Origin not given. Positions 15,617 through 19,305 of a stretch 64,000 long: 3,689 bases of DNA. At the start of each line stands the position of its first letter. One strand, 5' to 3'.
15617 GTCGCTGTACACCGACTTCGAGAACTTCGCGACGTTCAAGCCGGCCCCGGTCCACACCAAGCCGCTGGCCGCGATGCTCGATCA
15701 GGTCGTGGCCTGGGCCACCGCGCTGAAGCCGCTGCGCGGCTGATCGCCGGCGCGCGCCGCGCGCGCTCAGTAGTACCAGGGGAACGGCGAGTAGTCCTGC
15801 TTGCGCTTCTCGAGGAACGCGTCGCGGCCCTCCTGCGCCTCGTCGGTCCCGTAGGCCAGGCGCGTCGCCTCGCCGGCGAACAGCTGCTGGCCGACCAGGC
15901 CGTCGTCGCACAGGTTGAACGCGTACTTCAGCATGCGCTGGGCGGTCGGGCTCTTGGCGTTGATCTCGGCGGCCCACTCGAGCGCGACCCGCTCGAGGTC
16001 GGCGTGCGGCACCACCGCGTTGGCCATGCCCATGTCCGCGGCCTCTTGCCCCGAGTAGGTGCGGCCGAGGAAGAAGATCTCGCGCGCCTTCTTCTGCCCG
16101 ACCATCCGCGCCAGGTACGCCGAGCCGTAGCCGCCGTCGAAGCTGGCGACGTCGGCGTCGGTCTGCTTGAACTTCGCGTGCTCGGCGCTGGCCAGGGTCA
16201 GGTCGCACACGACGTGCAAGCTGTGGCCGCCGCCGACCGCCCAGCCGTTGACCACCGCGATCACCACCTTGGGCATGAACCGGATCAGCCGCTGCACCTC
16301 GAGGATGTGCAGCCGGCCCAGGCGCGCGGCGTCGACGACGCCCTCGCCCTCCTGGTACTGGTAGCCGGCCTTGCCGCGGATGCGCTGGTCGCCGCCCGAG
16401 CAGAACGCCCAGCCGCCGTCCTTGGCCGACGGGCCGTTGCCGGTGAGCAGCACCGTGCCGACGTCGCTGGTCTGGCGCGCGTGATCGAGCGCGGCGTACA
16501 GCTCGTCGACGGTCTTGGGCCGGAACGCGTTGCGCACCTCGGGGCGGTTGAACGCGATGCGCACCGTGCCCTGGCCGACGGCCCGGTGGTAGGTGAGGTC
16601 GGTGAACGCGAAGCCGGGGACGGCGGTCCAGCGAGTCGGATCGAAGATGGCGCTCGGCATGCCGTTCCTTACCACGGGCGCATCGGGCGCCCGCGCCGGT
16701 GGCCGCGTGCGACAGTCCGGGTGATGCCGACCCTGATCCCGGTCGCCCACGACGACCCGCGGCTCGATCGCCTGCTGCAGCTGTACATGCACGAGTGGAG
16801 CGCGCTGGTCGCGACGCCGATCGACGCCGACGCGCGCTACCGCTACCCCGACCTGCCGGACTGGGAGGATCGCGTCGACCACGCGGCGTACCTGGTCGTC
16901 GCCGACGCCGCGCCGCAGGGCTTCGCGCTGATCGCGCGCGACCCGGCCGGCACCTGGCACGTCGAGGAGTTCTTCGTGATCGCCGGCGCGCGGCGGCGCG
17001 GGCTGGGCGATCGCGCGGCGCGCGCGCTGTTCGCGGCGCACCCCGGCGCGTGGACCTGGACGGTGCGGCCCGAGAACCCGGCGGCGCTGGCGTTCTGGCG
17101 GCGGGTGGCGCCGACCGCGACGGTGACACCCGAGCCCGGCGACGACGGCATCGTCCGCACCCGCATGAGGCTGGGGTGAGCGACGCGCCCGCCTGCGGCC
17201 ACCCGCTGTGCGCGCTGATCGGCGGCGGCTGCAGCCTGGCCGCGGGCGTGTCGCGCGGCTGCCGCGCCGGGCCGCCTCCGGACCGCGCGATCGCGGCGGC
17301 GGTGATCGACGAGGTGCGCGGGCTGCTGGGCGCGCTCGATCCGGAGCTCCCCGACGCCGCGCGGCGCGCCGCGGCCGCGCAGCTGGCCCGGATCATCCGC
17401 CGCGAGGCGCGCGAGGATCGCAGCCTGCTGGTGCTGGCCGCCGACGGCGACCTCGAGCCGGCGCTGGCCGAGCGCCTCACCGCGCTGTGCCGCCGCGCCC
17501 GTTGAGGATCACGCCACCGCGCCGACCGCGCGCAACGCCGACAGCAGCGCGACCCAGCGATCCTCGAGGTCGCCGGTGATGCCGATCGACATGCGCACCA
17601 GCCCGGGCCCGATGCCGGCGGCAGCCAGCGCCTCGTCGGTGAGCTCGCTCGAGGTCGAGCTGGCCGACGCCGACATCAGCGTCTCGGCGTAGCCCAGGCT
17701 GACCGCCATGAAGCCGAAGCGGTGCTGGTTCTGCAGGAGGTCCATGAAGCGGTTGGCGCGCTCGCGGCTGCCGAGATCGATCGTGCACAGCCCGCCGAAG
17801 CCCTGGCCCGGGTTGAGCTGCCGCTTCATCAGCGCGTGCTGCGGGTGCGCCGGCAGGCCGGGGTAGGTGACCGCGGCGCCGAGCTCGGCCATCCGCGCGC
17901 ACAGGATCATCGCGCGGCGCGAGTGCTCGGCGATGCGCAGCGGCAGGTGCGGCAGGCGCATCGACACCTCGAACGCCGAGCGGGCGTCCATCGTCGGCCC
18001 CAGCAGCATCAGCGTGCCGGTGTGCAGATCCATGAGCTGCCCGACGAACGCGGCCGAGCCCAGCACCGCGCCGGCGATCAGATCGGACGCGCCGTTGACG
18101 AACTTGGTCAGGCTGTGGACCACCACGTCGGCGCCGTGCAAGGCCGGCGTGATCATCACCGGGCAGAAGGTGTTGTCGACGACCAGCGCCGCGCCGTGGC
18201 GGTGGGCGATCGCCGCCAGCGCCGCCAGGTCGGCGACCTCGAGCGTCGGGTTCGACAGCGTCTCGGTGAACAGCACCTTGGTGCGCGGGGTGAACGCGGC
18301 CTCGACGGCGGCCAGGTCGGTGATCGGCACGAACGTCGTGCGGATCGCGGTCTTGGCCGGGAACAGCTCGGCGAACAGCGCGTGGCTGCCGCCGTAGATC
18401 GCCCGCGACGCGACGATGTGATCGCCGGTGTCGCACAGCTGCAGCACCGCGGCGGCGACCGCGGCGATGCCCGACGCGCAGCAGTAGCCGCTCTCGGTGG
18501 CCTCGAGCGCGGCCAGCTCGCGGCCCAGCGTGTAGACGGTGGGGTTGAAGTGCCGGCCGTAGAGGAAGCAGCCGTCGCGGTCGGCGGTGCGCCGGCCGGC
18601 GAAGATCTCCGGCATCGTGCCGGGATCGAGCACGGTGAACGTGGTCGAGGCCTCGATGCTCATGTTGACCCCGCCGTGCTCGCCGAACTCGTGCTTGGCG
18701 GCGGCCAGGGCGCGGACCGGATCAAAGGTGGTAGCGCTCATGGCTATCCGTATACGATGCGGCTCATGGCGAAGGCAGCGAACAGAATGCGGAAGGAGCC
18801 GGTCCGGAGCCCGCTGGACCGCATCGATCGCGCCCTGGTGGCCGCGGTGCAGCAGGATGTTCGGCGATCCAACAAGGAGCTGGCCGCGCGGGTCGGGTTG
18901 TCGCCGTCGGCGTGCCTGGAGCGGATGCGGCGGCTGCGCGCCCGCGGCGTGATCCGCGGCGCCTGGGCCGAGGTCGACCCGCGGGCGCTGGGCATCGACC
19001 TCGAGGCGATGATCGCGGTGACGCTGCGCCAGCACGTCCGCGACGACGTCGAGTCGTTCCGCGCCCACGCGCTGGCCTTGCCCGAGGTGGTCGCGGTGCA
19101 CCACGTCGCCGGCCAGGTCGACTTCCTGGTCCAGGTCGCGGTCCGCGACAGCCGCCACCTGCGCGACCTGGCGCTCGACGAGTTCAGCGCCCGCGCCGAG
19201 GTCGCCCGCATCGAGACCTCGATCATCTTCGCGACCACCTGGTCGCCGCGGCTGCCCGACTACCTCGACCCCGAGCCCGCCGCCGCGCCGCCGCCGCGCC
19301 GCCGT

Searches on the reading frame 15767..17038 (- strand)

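Call 44: search_protein_families(library=pfam, proteins=[window:15767-17038:-], max_evalue=0.001)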
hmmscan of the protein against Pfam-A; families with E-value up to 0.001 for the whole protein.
window:15767-17038:- (423 aa): 2 families
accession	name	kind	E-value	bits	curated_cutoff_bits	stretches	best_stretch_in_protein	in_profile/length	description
PF00378.25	ECH_1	-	1.5e-53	182.1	27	1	156-416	4-248/251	Enoyl-CoA hydratase/isomerase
PF16113.10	ECH_2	-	1.1e-16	61.7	27.2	1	160-360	3-189/335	Enoyl-CoA hydratase/isomerase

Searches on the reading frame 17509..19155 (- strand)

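Call 45: search_protein_families(library=pfam, proteins=[window:17509-19155:-], max_evalue=0.001)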
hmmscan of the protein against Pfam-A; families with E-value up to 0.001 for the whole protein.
window:17509-19155:- (548 aa): 3 families
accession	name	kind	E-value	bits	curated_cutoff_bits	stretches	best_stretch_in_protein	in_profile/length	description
PF01053.26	Cys_Met_Meta_PP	-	5.9e-81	272.4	27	1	158-532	13-371/381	Cys/Met metabolism PLP-dependent enzyme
PF00155.27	Aminotran_1_2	-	1.2e-08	34.9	19.7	1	220-429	65-297/361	Aminotransferase class I and II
PF00266.25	Aminotran_5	-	3.2e-06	26.8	21.5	1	226-390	70-237/371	Aminotransferase class-V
